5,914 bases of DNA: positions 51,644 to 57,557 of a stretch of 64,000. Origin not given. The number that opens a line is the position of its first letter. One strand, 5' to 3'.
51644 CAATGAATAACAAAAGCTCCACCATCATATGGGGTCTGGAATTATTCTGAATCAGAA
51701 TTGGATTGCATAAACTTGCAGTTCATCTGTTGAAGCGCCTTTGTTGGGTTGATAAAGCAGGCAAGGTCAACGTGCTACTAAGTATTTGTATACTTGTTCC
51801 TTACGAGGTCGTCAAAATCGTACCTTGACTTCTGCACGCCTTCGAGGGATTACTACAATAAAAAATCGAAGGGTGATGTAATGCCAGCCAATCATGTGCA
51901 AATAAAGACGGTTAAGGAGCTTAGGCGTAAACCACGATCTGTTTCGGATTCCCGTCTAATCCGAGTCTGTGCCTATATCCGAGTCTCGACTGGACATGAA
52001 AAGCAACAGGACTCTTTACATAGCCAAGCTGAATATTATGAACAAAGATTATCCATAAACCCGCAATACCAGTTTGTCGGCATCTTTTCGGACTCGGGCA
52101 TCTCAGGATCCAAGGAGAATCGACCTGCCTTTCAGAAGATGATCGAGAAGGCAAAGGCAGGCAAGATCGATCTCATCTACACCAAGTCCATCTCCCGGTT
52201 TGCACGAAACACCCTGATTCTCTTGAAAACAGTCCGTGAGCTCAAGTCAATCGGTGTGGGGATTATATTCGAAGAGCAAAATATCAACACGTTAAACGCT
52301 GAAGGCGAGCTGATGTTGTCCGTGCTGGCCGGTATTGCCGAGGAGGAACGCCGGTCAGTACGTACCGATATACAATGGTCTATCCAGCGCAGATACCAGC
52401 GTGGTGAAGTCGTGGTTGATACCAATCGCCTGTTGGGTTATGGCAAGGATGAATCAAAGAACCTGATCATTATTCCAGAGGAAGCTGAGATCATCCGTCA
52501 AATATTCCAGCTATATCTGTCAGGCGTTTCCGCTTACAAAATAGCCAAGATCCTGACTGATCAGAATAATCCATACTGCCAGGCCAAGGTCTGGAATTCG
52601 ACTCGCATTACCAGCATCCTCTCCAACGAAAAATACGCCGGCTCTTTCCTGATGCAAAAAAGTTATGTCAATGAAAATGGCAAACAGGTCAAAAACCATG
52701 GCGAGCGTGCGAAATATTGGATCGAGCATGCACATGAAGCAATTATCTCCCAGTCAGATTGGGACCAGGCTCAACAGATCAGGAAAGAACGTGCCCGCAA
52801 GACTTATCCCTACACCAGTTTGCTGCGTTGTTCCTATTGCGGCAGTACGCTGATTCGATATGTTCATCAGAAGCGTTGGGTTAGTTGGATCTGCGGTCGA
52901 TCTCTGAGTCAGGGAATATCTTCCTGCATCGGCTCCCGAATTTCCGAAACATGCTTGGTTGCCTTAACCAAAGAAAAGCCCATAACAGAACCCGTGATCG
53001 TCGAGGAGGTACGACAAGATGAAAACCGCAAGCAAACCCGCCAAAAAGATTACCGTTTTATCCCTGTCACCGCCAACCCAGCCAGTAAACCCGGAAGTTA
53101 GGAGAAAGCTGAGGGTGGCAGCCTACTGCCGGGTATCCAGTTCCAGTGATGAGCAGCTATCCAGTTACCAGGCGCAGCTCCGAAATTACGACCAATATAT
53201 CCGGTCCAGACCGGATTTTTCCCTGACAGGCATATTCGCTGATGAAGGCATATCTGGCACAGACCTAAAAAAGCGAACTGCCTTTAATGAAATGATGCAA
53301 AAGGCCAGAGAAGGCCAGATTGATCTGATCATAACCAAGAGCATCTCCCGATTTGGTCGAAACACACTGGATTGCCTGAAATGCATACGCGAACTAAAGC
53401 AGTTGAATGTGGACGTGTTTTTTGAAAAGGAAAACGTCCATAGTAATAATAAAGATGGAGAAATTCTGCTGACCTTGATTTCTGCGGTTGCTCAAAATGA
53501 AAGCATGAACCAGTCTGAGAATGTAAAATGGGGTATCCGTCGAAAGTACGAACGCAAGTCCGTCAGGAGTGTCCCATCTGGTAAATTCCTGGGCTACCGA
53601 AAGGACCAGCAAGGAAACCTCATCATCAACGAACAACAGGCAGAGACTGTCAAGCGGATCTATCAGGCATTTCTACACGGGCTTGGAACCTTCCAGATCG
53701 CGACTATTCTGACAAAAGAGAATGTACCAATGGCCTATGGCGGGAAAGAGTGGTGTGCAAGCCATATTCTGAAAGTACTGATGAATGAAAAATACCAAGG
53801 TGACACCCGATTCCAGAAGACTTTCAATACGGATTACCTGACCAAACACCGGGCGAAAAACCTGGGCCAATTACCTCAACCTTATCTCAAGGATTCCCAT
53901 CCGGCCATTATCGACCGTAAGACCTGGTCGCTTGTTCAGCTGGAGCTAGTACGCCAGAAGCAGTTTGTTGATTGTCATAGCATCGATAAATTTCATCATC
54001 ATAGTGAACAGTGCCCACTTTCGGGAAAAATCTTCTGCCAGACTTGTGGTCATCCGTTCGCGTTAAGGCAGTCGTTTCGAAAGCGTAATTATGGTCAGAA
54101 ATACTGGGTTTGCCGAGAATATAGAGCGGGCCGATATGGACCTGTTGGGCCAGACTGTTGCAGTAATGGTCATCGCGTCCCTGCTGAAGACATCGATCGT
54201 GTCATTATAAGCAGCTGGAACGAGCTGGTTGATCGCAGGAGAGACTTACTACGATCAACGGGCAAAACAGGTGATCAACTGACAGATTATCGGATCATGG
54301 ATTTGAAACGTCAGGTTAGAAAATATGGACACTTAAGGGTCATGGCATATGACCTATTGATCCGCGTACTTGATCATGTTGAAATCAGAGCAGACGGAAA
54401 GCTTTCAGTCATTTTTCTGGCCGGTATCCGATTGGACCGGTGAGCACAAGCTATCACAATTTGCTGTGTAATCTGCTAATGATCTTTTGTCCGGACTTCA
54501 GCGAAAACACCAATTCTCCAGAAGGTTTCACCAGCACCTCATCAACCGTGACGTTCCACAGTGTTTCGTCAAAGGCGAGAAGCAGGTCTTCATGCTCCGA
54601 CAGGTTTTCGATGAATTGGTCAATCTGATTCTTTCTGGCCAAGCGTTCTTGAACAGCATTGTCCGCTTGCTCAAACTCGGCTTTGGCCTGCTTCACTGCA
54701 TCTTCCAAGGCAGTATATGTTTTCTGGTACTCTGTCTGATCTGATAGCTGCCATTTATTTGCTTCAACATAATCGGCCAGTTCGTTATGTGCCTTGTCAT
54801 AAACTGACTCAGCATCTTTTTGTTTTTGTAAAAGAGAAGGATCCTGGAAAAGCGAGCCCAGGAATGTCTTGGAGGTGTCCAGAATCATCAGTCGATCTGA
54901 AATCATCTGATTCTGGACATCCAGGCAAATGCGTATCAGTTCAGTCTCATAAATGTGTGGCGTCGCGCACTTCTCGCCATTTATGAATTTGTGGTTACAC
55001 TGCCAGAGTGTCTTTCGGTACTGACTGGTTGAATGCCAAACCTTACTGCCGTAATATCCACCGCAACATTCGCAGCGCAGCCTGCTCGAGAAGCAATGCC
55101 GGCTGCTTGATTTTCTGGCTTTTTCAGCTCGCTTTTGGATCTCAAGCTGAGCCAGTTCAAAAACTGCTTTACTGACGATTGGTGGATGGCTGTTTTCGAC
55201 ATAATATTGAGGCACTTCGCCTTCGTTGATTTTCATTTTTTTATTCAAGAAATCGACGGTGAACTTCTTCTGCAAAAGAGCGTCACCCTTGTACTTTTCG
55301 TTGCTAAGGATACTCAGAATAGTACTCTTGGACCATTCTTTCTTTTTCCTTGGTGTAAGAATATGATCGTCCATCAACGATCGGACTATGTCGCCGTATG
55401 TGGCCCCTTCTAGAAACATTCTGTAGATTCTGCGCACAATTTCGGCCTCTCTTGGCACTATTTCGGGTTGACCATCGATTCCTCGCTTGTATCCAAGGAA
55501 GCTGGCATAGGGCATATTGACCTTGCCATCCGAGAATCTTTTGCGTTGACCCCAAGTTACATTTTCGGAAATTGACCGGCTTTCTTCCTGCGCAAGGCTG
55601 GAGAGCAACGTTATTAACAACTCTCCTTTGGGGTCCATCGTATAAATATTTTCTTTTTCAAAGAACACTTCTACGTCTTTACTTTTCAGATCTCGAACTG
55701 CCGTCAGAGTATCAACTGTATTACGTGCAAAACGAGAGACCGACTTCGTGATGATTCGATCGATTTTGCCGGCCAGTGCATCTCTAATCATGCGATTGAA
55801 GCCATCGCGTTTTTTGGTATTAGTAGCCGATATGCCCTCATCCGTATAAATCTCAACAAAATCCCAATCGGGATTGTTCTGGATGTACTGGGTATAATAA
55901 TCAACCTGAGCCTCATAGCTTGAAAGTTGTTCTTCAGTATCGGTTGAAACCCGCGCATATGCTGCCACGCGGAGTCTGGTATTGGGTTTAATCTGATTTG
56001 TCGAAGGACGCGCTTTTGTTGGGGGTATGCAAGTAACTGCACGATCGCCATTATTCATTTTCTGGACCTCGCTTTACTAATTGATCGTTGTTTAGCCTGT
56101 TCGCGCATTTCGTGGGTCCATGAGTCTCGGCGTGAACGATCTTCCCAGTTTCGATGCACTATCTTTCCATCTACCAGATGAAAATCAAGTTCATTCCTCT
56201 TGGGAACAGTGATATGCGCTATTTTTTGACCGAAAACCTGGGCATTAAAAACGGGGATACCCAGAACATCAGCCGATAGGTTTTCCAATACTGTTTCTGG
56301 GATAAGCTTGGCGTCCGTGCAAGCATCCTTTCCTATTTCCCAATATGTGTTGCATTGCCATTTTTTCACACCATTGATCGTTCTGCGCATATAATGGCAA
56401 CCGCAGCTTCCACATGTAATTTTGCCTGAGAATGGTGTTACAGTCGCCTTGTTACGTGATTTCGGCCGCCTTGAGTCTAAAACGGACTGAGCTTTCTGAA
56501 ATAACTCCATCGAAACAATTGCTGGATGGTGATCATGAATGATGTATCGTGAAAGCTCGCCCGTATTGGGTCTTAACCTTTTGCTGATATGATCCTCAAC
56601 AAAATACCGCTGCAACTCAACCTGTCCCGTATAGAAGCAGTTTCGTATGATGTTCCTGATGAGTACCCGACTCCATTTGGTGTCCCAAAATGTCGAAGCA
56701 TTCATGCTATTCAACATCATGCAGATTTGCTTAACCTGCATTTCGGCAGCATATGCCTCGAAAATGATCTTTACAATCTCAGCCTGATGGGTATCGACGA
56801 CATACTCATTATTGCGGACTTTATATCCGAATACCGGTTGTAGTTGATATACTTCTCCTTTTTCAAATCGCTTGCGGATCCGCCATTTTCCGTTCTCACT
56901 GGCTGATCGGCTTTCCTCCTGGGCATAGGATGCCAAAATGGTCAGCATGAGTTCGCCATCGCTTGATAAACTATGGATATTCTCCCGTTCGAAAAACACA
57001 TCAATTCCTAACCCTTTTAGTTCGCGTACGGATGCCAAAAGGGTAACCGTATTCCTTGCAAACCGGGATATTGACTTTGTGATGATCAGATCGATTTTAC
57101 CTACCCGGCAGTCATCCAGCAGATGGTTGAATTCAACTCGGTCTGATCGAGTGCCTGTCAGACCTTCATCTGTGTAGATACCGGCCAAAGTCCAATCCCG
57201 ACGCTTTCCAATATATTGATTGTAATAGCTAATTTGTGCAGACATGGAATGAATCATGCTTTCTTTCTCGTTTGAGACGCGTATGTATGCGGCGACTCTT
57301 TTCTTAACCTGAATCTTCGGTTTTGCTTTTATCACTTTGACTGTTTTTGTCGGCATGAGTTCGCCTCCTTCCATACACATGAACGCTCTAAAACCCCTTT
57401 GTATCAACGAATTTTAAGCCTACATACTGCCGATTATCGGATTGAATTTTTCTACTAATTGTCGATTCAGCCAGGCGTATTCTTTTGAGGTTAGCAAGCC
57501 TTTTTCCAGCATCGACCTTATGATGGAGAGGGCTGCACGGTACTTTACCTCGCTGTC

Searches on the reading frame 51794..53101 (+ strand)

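Call 3: search_protein_families(library=pfam, proteins=[window:51794-53101:+], max_evalue=0.1)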
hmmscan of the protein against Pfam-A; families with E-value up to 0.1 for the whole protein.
window:51794-53101:+ (435 aa): 4 families
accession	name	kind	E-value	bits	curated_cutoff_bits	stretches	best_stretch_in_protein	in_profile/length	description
PF00239.26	Resolvase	-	7.4e-33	114.1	23.3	1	59-205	2-144/145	Resolvase, N terminal domain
PF07508.19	Recombinase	-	6.8e-24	84.5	21.1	1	228-333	1-102/102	Recombinase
PF13408.12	Zn_ribbon_recom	-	0.00013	22.7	25.3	1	340-388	2-49/58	Recombinase zinc beta ribbon domain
PF21674.2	CCDC22_N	-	0.021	16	24.8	1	148-238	10-101/109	CCDC22 protein N-terminal domain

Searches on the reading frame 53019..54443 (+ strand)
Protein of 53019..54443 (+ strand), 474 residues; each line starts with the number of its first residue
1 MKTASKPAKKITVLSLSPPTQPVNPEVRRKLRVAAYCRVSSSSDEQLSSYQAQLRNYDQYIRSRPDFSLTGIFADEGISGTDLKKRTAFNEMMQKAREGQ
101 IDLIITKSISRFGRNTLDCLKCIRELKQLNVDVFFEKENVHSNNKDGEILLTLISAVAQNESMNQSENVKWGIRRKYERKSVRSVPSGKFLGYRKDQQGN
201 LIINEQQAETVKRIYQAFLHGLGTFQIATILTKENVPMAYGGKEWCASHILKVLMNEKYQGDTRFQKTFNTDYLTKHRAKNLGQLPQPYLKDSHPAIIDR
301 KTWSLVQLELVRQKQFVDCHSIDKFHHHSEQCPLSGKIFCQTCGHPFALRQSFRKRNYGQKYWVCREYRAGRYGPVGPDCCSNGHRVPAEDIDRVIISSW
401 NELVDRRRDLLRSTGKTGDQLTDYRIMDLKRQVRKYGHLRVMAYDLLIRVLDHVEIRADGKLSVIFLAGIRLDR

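Call 3: search_protein_families(library=pfam, proteins=[window:53019-54443:+], max_evalue=0.1)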
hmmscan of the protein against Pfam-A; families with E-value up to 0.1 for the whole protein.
window:53019-54443:+ (474 aa): 4 families
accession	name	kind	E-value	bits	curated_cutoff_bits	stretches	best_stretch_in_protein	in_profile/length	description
PF00239.26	Resolvase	-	6.1e-30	104.7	23.3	1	33-179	1-142/145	Resolvase, N terminal domain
PF07508.19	Recombinase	-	1.8e-16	60.7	21.1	1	205-310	1-99/102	Recombinase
PF13408.12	Zn_ribbon_recom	-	9.4e-11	42.4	25.3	1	333-399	1-56/58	Recombinase zinc beta ribbon domain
PF12138.14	Spherulin4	-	0.036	14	30.2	1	33-98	65-126/239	Spherulation-specific family 4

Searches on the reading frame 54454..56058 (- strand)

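Call 5: search_protein_families(library=pfam, proteins=[window:54454-56058:-], max_evalue=0.001)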
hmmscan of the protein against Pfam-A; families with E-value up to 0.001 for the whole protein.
window:54454-56058:- (534 aa): 3 families
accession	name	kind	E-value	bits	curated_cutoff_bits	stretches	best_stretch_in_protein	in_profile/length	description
PF00239.26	Resolvase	-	1.1e-34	120.1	23.3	1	31-179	1-144/145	Resolvase, N terminal domain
PF07508.19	Recombinase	-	1.4e-23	83.5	21.1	1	202-310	1-102/102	Recombinase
PF13408.12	Zn_ribbon_recom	-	2e-05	25.3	25.3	1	323-377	2-52/58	Recombinase zinc beta ribbon domain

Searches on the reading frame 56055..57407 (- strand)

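Call 5: search_protein_families(library=pfam, proteins=[window:56055-57407:-], max_evalue=0.001)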
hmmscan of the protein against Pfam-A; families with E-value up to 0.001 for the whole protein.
window:56055-57407:- (450 aa): 3 families
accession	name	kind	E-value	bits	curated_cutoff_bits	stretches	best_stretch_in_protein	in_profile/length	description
PF00239.26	Resolvase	-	3.1e-27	95.9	23.3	1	38-185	1-144/145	Resolvase, N terminal domain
PF07508.19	Recombinase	-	7.2e-19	68.4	21.1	1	207-313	2-102/102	Recombinase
PF13408.12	Zn_ribbon_recom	-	5.2e-09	36.8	25.3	1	325-377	1-52/58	Recombinase zinc beta ribbon domain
